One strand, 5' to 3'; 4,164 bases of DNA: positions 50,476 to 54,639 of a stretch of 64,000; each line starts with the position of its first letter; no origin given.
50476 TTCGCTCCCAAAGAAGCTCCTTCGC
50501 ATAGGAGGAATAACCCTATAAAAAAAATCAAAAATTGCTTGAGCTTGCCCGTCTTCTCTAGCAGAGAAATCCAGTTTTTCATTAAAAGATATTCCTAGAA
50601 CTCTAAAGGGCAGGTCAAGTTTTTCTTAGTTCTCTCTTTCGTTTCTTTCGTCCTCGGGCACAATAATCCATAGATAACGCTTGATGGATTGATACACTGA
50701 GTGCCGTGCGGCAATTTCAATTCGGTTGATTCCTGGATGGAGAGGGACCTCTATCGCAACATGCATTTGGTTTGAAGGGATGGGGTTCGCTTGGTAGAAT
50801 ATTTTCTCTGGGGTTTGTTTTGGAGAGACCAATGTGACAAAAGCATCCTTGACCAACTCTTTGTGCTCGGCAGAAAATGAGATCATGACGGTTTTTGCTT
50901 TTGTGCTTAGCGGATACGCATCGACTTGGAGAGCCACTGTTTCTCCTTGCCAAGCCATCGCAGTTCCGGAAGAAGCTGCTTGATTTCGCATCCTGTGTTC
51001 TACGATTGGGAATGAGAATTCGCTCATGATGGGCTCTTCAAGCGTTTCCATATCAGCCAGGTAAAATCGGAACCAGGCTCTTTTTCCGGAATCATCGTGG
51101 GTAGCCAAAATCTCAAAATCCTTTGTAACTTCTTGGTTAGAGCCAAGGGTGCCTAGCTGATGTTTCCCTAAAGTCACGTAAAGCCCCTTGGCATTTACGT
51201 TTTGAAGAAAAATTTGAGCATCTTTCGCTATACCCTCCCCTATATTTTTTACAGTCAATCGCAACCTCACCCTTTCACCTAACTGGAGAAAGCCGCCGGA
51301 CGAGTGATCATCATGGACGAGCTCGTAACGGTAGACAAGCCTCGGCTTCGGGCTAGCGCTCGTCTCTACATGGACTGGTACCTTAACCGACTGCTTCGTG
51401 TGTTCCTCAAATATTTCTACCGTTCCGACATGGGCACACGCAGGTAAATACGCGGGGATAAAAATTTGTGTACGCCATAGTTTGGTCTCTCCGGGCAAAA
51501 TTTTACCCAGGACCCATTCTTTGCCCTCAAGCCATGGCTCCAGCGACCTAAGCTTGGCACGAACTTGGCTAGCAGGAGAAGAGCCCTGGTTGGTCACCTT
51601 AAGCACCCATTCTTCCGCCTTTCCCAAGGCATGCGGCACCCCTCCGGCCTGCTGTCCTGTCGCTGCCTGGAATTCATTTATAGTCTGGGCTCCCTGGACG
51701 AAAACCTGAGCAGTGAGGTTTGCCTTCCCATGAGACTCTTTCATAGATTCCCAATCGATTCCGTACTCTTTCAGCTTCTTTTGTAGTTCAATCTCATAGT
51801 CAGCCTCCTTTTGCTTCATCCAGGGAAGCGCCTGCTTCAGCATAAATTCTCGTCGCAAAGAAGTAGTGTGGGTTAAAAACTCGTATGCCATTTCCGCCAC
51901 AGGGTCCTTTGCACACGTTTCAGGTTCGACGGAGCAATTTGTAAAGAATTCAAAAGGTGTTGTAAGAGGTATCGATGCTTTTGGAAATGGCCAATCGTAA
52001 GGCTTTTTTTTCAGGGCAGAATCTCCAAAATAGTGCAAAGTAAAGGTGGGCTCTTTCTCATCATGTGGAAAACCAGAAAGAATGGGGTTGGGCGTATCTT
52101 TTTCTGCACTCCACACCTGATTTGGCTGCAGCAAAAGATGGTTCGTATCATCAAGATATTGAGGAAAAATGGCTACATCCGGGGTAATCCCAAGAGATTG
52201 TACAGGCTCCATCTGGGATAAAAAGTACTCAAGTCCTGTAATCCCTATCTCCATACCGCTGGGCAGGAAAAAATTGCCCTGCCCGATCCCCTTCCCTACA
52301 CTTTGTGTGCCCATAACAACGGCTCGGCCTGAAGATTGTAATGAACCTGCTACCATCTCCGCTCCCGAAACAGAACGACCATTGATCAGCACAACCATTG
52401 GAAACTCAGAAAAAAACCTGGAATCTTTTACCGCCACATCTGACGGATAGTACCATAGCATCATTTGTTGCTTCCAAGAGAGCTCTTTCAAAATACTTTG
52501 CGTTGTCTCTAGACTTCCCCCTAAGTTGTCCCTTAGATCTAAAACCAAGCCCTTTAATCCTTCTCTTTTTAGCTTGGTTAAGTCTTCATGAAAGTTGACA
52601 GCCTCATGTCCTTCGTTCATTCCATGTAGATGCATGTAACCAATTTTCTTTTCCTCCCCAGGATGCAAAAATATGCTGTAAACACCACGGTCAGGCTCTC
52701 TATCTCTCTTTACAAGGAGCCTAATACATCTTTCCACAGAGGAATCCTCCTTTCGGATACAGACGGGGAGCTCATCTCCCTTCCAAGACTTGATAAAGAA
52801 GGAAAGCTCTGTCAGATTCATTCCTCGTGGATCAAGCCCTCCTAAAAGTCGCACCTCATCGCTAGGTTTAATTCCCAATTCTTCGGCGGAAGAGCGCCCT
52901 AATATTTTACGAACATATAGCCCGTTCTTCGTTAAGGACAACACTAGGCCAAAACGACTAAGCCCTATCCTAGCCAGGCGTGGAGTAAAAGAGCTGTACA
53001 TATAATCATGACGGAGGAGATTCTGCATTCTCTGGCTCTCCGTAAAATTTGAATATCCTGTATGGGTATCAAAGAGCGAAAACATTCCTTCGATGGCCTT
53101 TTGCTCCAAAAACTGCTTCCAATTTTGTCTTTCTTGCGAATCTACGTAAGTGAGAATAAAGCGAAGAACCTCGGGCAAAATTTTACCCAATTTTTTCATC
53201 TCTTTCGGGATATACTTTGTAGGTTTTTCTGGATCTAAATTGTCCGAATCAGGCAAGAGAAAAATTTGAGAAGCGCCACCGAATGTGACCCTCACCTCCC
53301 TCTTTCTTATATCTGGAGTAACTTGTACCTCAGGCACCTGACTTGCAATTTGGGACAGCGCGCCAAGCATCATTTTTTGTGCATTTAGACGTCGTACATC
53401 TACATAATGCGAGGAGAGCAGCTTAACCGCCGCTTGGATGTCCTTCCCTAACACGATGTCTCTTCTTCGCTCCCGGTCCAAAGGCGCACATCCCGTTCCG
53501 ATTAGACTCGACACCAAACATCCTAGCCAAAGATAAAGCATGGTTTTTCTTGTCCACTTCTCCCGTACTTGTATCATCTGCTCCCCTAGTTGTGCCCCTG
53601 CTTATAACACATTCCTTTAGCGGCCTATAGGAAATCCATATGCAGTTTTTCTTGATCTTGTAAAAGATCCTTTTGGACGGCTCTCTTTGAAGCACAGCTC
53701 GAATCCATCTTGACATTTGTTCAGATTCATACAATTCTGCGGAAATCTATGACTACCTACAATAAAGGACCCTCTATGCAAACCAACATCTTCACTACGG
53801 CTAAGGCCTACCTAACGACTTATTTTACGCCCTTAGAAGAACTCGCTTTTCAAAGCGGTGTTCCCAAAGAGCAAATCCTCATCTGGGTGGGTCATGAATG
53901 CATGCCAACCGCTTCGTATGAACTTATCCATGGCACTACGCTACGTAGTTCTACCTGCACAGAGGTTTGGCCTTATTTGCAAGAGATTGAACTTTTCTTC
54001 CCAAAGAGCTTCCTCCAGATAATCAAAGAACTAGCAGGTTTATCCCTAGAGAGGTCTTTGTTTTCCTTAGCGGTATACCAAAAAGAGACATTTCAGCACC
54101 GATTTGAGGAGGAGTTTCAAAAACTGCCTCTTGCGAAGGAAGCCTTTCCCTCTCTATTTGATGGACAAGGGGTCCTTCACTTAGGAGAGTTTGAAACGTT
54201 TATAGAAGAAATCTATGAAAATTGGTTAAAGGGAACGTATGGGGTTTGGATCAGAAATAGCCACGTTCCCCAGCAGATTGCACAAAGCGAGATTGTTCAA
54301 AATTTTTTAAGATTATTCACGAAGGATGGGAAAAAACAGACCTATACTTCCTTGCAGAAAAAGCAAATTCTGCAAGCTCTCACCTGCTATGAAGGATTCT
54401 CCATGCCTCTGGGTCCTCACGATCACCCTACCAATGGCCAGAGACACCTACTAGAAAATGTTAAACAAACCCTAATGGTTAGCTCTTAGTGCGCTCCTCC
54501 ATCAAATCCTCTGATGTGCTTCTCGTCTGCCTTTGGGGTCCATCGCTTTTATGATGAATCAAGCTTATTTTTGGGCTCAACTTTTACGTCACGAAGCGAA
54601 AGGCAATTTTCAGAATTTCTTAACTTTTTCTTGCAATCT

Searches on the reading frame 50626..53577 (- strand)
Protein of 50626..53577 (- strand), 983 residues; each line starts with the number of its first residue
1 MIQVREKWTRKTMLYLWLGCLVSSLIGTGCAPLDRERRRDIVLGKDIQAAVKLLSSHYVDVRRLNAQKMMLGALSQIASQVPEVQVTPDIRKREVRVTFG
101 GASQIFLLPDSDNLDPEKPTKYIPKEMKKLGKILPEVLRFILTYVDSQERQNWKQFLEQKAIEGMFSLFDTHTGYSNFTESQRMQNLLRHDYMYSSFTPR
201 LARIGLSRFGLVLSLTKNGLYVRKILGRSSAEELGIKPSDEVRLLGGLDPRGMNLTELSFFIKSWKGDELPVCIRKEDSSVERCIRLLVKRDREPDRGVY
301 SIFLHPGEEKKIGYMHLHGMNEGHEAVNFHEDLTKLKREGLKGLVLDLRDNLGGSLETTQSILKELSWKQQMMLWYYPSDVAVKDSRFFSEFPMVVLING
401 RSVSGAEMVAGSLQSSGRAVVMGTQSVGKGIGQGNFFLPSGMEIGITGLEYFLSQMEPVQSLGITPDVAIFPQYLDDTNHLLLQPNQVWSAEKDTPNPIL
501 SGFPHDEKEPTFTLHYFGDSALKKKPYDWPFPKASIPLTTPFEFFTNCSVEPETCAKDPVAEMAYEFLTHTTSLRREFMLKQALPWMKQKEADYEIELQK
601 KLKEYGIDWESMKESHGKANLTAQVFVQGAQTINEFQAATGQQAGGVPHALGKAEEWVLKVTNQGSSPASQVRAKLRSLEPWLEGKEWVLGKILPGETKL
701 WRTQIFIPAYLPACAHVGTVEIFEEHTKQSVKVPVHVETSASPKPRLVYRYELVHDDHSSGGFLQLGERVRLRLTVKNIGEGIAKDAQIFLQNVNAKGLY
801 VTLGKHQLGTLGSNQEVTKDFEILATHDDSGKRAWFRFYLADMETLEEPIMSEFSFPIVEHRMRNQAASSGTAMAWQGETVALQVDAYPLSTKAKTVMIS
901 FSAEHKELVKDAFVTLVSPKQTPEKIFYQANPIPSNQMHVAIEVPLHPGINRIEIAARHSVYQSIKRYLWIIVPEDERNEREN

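Call 62: search_protein_families(library=pfam, proteins=[window:50626-53577:-], max_evalue=0.0001)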
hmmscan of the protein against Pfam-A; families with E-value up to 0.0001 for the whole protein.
window:50626-53577:- (983 aa): 1 family
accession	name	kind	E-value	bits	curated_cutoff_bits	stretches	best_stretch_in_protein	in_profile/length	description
PF03572.23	Peptidase_S41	-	6.6e-30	104.3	24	1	311-469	1-164/165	Peptidase family S41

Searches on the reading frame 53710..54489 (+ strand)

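Call 62: search_protein_families(library=pfam, proteins=[window:53710-54489:+], max_evalue=0.0001)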
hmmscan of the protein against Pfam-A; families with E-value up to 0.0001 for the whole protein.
window:53710-54489:+ (259 aa): 1 family
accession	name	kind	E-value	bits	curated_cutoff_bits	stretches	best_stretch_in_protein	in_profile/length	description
PF19531.4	DUF6058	-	4.6e-13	49.9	25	1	125-252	2-122/126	Family of unknown function (DUF6058)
